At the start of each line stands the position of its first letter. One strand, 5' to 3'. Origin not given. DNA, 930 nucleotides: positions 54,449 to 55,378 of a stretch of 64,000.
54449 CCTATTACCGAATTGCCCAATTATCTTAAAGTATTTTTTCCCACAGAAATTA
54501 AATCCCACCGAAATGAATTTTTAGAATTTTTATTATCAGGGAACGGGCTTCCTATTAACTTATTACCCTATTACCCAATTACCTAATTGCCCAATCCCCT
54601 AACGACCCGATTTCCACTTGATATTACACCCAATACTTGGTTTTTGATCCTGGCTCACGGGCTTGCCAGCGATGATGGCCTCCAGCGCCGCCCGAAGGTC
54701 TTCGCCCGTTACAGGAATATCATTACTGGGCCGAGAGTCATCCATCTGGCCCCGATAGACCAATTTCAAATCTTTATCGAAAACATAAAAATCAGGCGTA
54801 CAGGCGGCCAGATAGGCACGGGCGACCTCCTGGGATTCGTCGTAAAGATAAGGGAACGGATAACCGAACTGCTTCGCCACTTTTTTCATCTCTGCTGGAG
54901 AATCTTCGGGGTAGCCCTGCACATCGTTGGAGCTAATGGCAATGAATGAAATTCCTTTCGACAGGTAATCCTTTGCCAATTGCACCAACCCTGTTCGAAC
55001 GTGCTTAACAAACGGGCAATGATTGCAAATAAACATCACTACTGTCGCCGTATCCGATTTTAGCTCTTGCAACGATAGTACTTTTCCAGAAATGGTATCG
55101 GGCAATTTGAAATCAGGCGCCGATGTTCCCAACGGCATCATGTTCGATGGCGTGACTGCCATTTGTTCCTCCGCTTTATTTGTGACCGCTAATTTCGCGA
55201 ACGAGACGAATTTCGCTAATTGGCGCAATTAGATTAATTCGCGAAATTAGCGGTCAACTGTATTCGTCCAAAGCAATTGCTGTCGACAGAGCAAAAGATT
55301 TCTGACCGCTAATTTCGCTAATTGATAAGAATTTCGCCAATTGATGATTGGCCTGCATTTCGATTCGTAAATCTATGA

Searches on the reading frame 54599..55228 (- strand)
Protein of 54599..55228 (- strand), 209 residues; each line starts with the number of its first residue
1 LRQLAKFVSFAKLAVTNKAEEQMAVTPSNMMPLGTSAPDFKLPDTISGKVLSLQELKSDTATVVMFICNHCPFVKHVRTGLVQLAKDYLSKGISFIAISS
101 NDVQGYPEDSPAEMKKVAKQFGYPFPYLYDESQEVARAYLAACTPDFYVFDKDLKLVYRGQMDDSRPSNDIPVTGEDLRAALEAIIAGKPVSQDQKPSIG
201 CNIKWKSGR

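Call 7: search_protein_families(library=pfam, proteins=[window:54599-55228:-], max_evalue=0.001)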
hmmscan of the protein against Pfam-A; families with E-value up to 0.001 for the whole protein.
window:54599-55228:- (209 aa): 4 families
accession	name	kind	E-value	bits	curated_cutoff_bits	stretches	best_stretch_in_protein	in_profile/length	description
PF00578.27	AhpC-TSA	-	2.2e-19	70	26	1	34-158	2-123/124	AhpC/TSA family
PF08534.16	Redoxin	-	9.3e-18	64.9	26.6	1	34-170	3-140/148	Redoxin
PF13905.12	Thioredoxin_8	-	3.2e-05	24.6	27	1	62-153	4-91/94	Thioredoxin-like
PF13098.12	Thioredoxin_2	-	0.00029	21.6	27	1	61-163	7-96/104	Thioredoxin-like domain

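Call 35: search_protein_families(library=ncbifam, proteins=[window:54599-55159:-], max_evalue=0.001)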
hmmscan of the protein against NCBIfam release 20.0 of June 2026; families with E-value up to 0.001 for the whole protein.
window:54599-55159:- (186 aa): 1 family
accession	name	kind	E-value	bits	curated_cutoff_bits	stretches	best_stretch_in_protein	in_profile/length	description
NF002854.0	PRK03147.1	subfamily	2.6e-08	34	170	1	5-134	33-153/176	thiol-disulfide oxidoreductase ResA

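Call 50: find_homologous_proteins(query=window:54599-55159:-, max_evalue=1e-20)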
Query window:54599-55159:- (186 aa): 8000 proteins with E <= 1e-20 among 8000 candidates; the best 120 are listed.
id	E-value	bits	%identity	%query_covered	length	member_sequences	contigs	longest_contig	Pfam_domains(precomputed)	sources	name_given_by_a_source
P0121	6.0e-120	416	99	100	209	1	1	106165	PF08534.17,PF00578.28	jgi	jgi:peroxiredoxin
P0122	4.7e-109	380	89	100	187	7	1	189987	PF08534.17,PF00578.28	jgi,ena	-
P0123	3.5e-108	377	88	100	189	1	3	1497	PF08534.17,PF00578.28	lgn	-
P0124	4.1e-105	367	87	100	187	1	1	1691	PF08534.17,PF00578.28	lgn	-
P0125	2.6e-102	358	85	99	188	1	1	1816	PF08534.17,PF00578.28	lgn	-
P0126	1.3e-98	346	82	99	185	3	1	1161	PF08534.17,PF00578.28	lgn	-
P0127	1.9e-98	346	81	99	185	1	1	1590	PF08534.17,PF00578.28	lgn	-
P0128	2.6e-98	345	81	99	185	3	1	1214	PF08534.17,PF00578.28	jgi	jgi:thiol-disulfide isomerase/thioredoxin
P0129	4.0e-98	345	81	99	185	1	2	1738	PF08534.17,PF00578.28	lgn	-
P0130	1.0e-97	343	82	99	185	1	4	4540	PF08534.17,PF00578.28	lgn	-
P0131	1.1e-97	343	80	99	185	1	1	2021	PF08534.17,PF00578.28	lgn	-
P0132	1.2e-97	343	81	99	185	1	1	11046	PF08534.17,PF13905.13,PF00578.28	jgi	-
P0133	1.6e-97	343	81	99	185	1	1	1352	PF08534.17,PF00578.28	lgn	-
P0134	2.6e-97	342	80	98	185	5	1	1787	PF08534.17,PF00578.28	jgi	-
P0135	4.0e-97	341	80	98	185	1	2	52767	PF08534.17,PF00578.28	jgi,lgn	-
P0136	6.3e-97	341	79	99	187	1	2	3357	PF08534.17,PF13905.13,PF00578.28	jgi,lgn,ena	-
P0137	7.5e-97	340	80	99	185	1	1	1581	PF08534.17,PF00578.28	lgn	-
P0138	1.3e-96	340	78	100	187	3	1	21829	PF08534.17,PF00578.28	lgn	-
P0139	1.9e-96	339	79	98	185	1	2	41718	PF08534.17,PF00578.28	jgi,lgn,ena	-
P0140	2.0e-96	339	79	99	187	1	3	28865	PF08534.17,PF00578.28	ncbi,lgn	-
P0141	2.8e-96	338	79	100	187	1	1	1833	PF08534.17,PF00578.28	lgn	-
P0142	3.0e-96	338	78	99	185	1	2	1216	PF08534.17,PF00578.28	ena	-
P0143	4.1e-96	338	78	100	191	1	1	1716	PF08534.17,PF00578.28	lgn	-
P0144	6.2e-96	337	79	98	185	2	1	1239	PF08534.17,PF00578.28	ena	-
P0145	6.9e-96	337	77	99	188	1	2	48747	PF08534.17,PF00578.28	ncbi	-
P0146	7.0e-96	337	79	98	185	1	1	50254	PF08534.17,PF00578.28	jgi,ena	-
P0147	2.3e-95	336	79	98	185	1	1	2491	PF08534.17,PF13098.14,PF00578.28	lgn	-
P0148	4.4e-95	335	79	99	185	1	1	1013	PF08534.17,PF00578.28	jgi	jgi:peroxiredoxin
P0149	7.4e-95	334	79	98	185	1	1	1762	PF08534.17,PF00578.28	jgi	jgi:thiol-disulfide isomerase/thioredoxin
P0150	7.7e-95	334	77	100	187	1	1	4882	PF08534.17,PF00578.28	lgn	-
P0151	7.7e-95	334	78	99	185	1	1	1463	PF08534.17,PF00578.28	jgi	jgi:thiol-disulfide isomerase/thioredoxin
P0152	8.0e-95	334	76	99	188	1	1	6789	PF08534.17,PF00578.28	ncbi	-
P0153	1.8e-94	333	78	98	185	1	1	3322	PF08534.17,PF00578.28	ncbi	-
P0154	1.8e-94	333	79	99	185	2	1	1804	PF08534.17,PF00578.28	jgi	jgi:thiol-disulfide isomerase/thioredoxin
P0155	2.4e-94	332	78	99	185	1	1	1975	PF08534.17,PF00578.28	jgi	-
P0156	3.1e-94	332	78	99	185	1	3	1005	PF08534.17,PF00578.28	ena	-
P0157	3.3e-94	332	77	100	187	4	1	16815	PF08534.17,PF00578.28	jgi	jgi:peroxiredoxin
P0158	8.5e-94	330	78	98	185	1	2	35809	PF08534.17,PF00578.28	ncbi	-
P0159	1.2e-93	330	77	99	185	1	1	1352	PF08534.17,PF00578.28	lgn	-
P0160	1.8e-93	329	78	98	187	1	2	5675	PF08534.17,PF00578.28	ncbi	ncbi:MAG: thioredoxin family protein [bacterium]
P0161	1.9e-93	329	77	99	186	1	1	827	PF08534.17,PF00578.28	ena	-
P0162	2.1e-93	329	78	99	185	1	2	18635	PF08534.17,PF00578.28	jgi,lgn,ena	-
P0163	2.1e-93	329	76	98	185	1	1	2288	PF08534.17,PF00578.28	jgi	-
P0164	3.0e-93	329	76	99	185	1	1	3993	PF08534.17,PF00578.28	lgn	-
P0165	3.1e-93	329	78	98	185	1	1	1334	PF08534.17,PF00578.28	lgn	-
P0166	3.2e-93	329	77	98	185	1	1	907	PF08534.17,PF00578.28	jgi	-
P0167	5.6e-93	328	76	98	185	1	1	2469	PF08534.17,PF00578.28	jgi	-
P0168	7.5e-93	327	76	99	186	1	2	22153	PF08534.17,PF00578.28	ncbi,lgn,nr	ncbi:MAG: thioredoxin family protein [Acidobacteriota bacterium]|nr:thioredoxin family protein [Blas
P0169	1.2e-92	327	78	98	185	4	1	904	PF08534.17,PF00578.28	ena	-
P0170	1.2e-92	327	76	99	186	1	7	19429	PF08534.17,PF00578.28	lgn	-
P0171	1.6e-92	326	76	100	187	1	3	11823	PF08534.17,PF00578.28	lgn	-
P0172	1.7e-92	326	76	100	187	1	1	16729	PF08534.17,PF00578.28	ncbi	-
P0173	1.9e-92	326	77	98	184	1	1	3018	PF08534.17,PF00578.28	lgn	-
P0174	2.3e-92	326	74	99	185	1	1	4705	PF08534.17,PF00578.28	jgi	-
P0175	2.7e-92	326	75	99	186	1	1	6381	PF08534.17,PF00578.28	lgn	-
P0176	5.6e-92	324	74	99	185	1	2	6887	PF08534.17,PF00578.28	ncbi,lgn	-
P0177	6.2e-92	324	75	99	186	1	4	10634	PF08534.17,PF00578.28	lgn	-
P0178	7.2e-92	324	73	98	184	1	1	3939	PF08534.17,PF13905.13,PF00578.28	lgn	-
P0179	8.0e-92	324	75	99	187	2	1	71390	PF08534.17,PF00578.28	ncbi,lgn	-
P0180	9.3e-92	324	76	98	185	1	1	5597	PF08534.17,PF00578.28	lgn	-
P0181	9.5e-92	324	73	98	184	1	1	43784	PF08534.17,PF00578.28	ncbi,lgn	-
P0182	1.7e-91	323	74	99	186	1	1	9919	PF08534.17,PF00578.28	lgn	-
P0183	2.1e-91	323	75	98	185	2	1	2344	PF08534.17,PF00578.28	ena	-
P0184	2.3e-91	322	77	99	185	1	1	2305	PF08534.17,PF00578.28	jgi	jgi:peroxiredoxin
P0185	2.6e-91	322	74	97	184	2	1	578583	PF08534.17,PF13098.14,PF00578.28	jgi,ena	-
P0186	2.6e-91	322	73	98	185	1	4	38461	PF08534.17,PF00578.28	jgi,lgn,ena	-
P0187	3.8e-91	322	74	99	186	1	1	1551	PF08534.17,PF00578.28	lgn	-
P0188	4.4e-91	322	74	99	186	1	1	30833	PF08534.17,PF00578.28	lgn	-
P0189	5.0e-91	321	73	100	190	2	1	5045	PF08534.17,PF00578.28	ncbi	-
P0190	5.0e-91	321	75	99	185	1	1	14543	PF08534.17,PF00578.28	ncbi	-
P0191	5.3e-91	321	76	99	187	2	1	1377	PF08534.17,PF00578.28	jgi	-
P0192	7.1e-91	321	75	98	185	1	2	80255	PF08534.17,PF00578.28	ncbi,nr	ncbi:MAG: redoxin domain-containing protein [Gammaproteobacteria bacterium]|nr:redoxin domain-contai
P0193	9.4e-91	320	73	98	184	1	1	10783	PF08534.17,PF00578.28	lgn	-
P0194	9.5e-91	320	74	99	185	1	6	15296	PF08534.17,PF00578.28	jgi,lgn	jgi:peroxiredoxin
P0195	1.0e-90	320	72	99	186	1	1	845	PF08534.17,PF00578.28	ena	-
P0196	1.0e-90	320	74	99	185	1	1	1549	PF08534.17,PF00578.28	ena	-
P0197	1.1e-90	320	74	98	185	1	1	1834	PF08534.17,PF13905.13,PF00578.28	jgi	jgi:peroxiredoxin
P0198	1.3e-90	320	74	98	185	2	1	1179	PF08534.17,PF00578.28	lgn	-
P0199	1.4e-90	320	74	100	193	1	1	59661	PF08534.17,PF00578.28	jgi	-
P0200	1.5e-90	320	74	99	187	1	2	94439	PF08534.17,PF00578.28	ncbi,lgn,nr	ncbi:MAG: thioredoxin family protein [Chitinophagales bacterium]|nr:thioredoxin family protein [Chit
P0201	2.3e-90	319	75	98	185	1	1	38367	PF08534.17,PF13905.13,PF00578.28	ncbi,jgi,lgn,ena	-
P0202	3.3e-90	319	74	99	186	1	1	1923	PF08534.17,PF00578.28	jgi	jgi:peroxiredoxin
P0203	4.7e-90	318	78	98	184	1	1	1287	PF08534.17,PF13905.13,PF00578.28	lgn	-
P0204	5.0e-90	318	77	97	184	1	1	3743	PF08534.17,PF13905.13,PF00578.28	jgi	jgi:peroxiredoxin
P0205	5.3e-90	318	76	99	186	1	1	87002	PF08534.17,PF00578.28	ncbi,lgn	-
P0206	9.0e-90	317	73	99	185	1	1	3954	PF08534.17,PF00578.28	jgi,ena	-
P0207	9.6e-90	317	74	98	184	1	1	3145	PF08534.17,PF13098.14,PF00578.28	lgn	-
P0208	1.1e-89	317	74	98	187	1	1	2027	PF08534.17,PF00578.28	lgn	-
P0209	1.2e-89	317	76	99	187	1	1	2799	PF08534.17,PF13905.13,PF00578.28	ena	-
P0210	1.2e-89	317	76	99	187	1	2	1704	PF08534.17,PF13905.13,PF13098.14,PF00578.28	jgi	jgi:peroxiredoxin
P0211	1.2e-89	317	76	99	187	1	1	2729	PF08534.17,PF13905.13,PF00578.28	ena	-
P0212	1.3e-89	317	73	98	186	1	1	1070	PF08534.17,PF13905.13,PF00578.28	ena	-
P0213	1.4e-89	317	72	98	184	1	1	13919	PF08534.17,PF00578.28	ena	-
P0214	1.4e-89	317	71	99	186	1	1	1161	PF08534.17,PF13098.14,PF00578.28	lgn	-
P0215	1.6e-89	316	76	99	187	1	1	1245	PF08534.17,PF13905.13,PF00578.28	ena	-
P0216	1.7e-89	316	76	99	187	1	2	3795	PF08534.17,PF13905.13,PF00578.28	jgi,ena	jgi:peroxiredoxin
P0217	2.0e-89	316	74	98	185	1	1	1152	PF08534.17,PF00578.28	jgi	jgi:peroxiredoxin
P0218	2.2e-89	316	76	99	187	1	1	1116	PF08534.17,PF13905.13,PF00578.28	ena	-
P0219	2.3e-89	316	72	97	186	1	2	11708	PF08534.17,PF00578.28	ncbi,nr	ncbi:MAG: redoxin domain-containing protein [candidate division Zixibacteria bacterium]|nr:redoxin d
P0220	2.5e-89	316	74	98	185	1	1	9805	PF08534.17,PF00578.28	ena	-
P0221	2.6e-89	316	74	98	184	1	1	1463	PF08534.17,PF00578.28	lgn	-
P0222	3.1e-89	316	76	99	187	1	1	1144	PF08534.17,PF13905.13,PF00578.28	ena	-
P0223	3.1e-89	316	73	99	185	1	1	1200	PF08534.17,PF00578.28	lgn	-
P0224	3.2e-89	315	74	99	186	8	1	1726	PF08534.17,PF13905.13,PF00578.28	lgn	-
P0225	3.3e-89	315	73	97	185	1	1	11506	PF08534.17,PF13905.13,PF00578.28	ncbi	-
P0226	4.2e-89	315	75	98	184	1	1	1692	PF08534.17,PF13905.13,PF00578.28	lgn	-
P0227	4.2e-89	315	72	98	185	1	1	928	PF08534.17,PF00578.28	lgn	-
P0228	4.3e-89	315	72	99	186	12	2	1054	PF08534.17,PF13905.13,PF00578.28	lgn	-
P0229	4.3e-89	315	72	98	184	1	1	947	PF08534.17,PF13905.13,PF00578.28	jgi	jgi:peroxiredoxin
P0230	4.6e-89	315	74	98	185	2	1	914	PF08534.17,PF00578.28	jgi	jgi:thiol-disulfide isomerase/thioredoxin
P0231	5.2e-89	315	71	99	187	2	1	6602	PF08534.17,PF13905.13,PF00578.28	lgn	-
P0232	6.1e-89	315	72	98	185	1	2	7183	PF08534.17,PF00578.28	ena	-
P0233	6.3e-89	315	72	99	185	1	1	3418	PF08534.17,PF13905.13,PF00578.28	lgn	-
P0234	6.5e-89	314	74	98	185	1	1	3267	PF08534.17,PF00578.28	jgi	jgi:thiol-disulfide isomerase/thioredoxin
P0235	6.7e-89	314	72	99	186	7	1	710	PF08534.17,PF13905.13,PF00578.28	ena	-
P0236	7.6e-89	314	74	98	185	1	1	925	PF08534.17,PF00578.28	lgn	-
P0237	7.9e-89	314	75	98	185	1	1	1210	PF08534.17,PF13905.13,PF00578.28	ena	-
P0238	8.4e-89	314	75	99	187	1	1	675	PF08534.17,PF13905.13,PF00578.28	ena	-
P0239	8.5e-89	314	72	98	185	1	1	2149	PF08534.17,PF00578.28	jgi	jgi:peroxiredoxin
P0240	8.5e-89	314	74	97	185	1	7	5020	PF08534.17,PF13905.13,PF00578.28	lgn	-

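Call 51: find_encoding_contigs(protein=P0122, flank=5000, max_places=1)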
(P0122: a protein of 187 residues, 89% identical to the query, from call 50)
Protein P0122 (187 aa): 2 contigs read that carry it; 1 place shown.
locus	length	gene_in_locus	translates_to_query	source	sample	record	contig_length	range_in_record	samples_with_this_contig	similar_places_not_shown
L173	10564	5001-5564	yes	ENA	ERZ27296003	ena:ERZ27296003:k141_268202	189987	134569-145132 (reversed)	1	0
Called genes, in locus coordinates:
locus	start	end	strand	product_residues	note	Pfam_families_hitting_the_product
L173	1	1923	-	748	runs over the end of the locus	PF01326:PPDK_N, PF00391:PEP-utilizers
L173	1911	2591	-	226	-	PF01243:PNPOx_N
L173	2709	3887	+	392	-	PF01168:Ala_racemase_N, PF14031:D-ser_dehydrat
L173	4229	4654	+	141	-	PF02082:Rrf2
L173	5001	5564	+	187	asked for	PF00578:AhpC-TSA, PF08534:Redoxin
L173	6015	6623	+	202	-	PF00081:Sod_Fe_N, PF02777:Sod_Fe_C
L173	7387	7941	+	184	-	-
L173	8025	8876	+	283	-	PF02678:Pirin, PF05726:Pirin_C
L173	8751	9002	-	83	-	-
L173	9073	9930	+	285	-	PF01641:SelR, PF01625:PMSR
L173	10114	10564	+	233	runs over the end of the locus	PF09365:DUF2461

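Call 52: find_encoding_contigs(protein=P0135, flank=5000, max_places=1)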
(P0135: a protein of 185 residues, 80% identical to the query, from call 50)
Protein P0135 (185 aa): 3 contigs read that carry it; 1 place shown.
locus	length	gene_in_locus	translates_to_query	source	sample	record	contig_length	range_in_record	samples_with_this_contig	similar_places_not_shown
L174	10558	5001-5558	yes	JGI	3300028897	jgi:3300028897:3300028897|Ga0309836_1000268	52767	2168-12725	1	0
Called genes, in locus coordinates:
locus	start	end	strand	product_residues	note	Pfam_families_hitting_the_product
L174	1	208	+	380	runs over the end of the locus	PF11199:DUF2891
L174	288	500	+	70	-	-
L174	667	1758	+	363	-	PF01168:Ala_racemase_N, PF14031:D-ser_dehydrat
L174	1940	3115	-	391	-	PF00775:Dioxygenase_C (faint), PF13115:YtkA (faint), PF13620:CarboxypepD_reg, PF13715:CarbopepD_reg_2, PF13620:CarboxypepD_reg, PF13715:CarbopepD_reg_2 (weak), PF13620:CarboxypepD_reg, PF13715:CarbopepD_reg_2, +6 more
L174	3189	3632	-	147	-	-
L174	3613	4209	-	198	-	PF04542:Sigma70_r2, PF08281:Sigma70_r4_2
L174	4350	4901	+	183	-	PF02082:Rrf2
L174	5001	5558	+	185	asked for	PF00578:AhpC-TSA, PF08534:Redoxin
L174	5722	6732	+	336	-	PF21189:PHA02142, PF09414:RNA_ligase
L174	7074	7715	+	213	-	PF00081:Sod_Fe_N, PF02777:Sod_Fe_C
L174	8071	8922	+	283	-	PF02678:Pirin, PF05726:Pirin_C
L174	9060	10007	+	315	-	PF01641:SelR, PF01625:PMSR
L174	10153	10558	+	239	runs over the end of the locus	PF09365:DUF2461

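Call 53: find_encoding_contigs(protein=P0145, flank=5000, max_places=1)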
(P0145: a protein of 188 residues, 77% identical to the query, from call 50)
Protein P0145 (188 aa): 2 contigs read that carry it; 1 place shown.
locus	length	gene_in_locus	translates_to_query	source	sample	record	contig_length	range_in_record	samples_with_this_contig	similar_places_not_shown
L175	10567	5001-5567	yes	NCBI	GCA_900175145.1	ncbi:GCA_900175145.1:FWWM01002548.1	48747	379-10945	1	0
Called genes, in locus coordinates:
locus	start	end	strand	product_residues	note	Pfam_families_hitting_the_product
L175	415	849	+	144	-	-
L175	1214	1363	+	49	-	-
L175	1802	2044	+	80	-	-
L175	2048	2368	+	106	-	PF02452:PemK_toxin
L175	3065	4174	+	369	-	PF01168:Ala_racemase_N, PF14031:D-ser_dehydrat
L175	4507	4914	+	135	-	PF02082:Rrf2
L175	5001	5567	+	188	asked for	PF00578:AhpC-TSA, PF08534:Redoxin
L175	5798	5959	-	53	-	-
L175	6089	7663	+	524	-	PF00144:Beta-lactamase, PF11954:DUF3471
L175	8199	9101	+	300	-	PF04794:YdjC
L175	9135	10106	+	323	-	-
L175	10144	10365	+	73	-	-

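Call 54: find_encoding_contigs(protein=P0168, flank=5000, max_places=1)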
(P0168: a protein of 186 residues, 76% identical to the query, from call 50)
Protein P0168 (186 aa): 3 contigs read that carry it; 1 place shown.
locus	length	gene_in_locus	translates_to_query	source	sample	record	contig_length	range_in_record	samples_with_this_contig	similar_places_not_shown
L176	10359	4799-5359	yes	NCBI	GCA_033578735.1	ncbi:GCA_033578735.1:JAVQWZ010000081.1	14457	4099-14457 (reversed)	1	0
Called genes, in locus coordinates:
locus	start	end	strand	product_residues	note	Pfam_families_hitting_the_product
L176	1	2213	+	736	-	?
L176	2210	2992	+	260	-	PF17803:Cadherin_4, PF17892:Cadherin_5, PF17963:Big_9, PF17803:Cadherin_4, PF17892:Cadherin_5, PF17963:Big_9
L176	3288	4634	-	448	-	PF00364:Biotin_lipoyl, PF25917:BSH_RND (faint), PF02817:E3_binding, PF00198:2-oxoacid_dh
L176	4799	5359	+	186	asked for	PF00578:AhpC-TSA, PF08534:Redoxin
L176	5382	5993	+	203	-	PF08534:Redoxin (weak), PF00255:GSHPx, PF00578:AhpC-TSA (weak)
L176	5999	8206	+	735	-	-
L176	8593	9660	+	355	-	PF00291:PALP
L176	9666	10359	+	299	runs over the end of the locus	PF00288:GHMP_kinases_N, PF08544:GHMP_kinases_C (faint)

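Call 55: find_encoding_contigs(protein=P0200, flank=5000, max_places=1)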
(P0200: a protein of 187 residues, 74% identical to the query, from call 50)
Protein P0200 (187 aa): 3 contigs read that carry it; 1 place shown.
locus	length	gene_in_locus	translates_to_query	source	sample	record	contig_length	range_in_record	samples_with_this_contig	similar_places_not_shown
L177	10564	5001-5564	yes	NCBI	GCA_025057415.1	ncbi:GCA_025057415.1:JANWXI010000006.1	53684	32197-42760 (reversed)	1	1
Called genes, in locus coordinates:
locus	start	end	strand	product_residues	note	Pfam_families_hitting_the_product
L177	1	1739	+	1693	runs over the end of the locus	PF07686:V-set (faint), PF13895:Ig_2 (faint), PF19081:Ig_7, PF19408:PKD_6, PF00801:PKD (weak), PF19408:PKD_6, PF19081:Ig_7, PF13585:CHU_C, +3 more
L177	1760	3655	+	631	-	PF00515:TPR_1 (faint), PF07719:TPR_2 (faint), PF13181:TPR_8 (faint), PF13424:TPR_12 (faint), PF12895:ANAPC3, PF13620:CarboxypepD_reg, PF13715:CarbopepD_reg_2, PF00691:OmpA, +7 more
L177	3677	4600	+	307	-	PF11751:PorP_SprF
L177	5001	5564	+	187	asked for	PF00578:AhpC-TSA, PF08534:Redoxin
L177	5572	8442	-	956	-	PF07494:Reg_prop (faint), PF24170:Fn3-II_PB4 (faint), PF06739:SBBP (weak), PF18962:Por_Secre_tail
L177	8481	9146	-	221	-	PF16316:DUF4956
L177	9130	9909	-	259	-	PF09359:VTC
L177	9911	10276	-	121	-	-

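Call 73: search_solved_structures(query=window:54599-55159:-, max_evalue=0.00001, show_alignments=1)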
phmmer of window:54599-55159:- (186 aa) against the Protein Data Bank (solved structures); distinct sequences matched with E-value up to 0.00001: 5.
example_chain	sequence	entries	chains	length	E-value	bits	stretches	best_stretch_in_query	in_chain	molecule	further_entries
2ywi_A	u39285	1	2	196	3.7e-88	297.3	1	4-184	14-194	Hypothetical conserved protein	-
3u5r_E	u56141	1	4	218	3.1e-58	199.8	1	3-185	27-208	uncharacterized protein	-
2cvb_A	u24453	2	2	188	1.1e-38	136.1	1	8-185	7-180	probable thiol-disulfide isomerase/thioredoxin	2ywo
2l5o_A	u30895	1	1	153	2.6e-07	33.8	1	12-141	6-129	Putative thioredoxin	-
4nmu_A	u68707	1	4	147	3.9e-07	33.3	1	6-135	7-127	Thiol-disulfide oxidoreductase ResA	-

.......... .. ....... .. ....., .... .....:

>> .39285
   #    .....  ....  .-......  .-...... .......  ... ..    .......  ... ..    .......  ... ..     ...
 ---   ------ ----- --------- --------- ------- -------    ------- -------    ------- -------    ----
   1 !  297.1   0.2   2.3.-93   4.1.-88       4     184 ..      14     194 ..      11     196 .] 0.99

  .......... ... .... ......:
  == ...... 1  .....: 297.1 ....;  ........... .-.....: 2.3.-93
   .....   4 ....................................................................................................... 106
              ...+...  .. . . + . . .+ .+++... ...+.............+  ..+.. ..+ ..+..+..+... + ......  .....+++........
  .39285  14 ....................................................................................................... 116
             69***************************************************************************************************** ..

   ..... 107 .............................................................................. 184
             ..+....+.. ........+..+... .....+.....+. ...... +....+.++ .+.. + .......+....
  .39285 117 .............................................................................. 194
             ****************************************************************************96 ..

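Call 76: find_encoding_contigs(protein=P0146, flank=5000, max_places=1)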
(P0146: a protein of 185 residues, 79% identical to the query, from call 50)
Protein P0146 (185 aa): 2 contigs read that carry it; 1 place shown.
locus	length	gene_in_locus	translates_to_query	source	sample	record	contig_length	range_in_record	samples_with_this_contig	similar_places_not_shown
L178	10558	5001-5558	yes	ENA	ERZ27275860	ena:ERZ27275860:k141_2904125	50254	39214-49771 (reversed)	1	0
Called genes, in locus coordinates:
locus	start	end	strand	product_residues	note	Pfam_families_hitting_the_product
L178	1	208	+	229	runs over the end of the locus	?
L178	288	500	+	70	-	-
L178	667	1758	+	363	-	PF01168:Ala_racemase_N, PF14031:D-ser_dehydrat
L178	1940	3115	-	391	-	PF00775:Dioxygenase_C (faint), PF13115:YtkA (faint), PF13620:CarboxypepD_reg, PF13715:CarbopepD_reg_2, PF13620:CarboxypepD_reg, PF13715:CarbopepD_reg_2 (weak), PF13620:CarboxypepD_reg, PF13715:CarbopepD_reg_2, +7 more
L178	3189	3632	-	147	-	-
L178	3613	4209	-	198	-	PF04542:Sigma70_r2, PF08281:Sigma70_r4_2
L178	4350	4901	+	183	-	PF02082:Rrf2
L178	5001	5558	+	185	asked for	PF00578:AhpC-TSA, PF08534:Redoxin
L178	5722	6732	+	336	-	PF21189:PHA02142, PF09414:RNA_ligase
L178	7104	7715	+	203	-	PF00081:Sod_Fe_N, PF02777:Sod_Fe_C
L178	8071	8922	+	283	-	PF02678:Pirin, PF05726:Pirin_C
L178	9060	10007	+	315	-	PF01641:SelR, PF01625:PMSR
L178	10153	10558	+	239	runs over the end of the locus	PF09365:DUF2461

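Call 77: find_encoding_contigs(protein=P0179, flank=5000, max_places=1)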
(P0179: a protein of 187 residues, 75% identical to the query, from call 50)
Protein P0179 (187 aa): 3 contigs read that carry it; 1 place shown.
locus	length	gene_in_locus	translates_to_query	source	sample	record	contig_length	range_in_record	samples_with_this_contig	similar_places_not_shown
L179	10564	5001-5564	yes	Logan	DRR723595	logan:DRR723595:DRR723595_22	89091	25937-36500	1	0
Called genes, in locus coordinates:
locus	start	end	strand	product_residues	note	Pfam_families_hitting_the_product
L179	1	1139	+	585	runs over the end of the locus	PF00664:ABC_membrane, PF00005:ABC_tran, PF02463:SMC_N (weak), PF13555:AAA_29 (weak)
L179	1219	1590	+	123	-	PF11680:DUF3276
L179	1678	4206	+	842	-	PF00246:Peptidase_M14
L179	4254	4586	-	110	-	PF01588:tRNA_bind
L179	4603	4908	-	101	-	-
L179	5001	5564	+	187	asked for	PF00578:AhpC-TSA, PF08534:Redoxin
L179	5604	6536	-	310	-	PF00160:Pro_isomerase, PF00254:FKBP_C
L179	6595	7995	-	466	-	PF04389:Peptidase_M28, PF01546:Peptidase_M20 (weak)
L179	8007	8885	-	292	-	PF03976:PPK2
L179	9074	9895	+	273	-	-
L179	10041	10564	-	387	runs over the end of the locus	PF00072:Response_reg, PF00158:Sigma54_activat, PF14532:Sigma54_activ_2, PF00004:AAA, PF07728:AAA_5, PF25601:AAA_lid_14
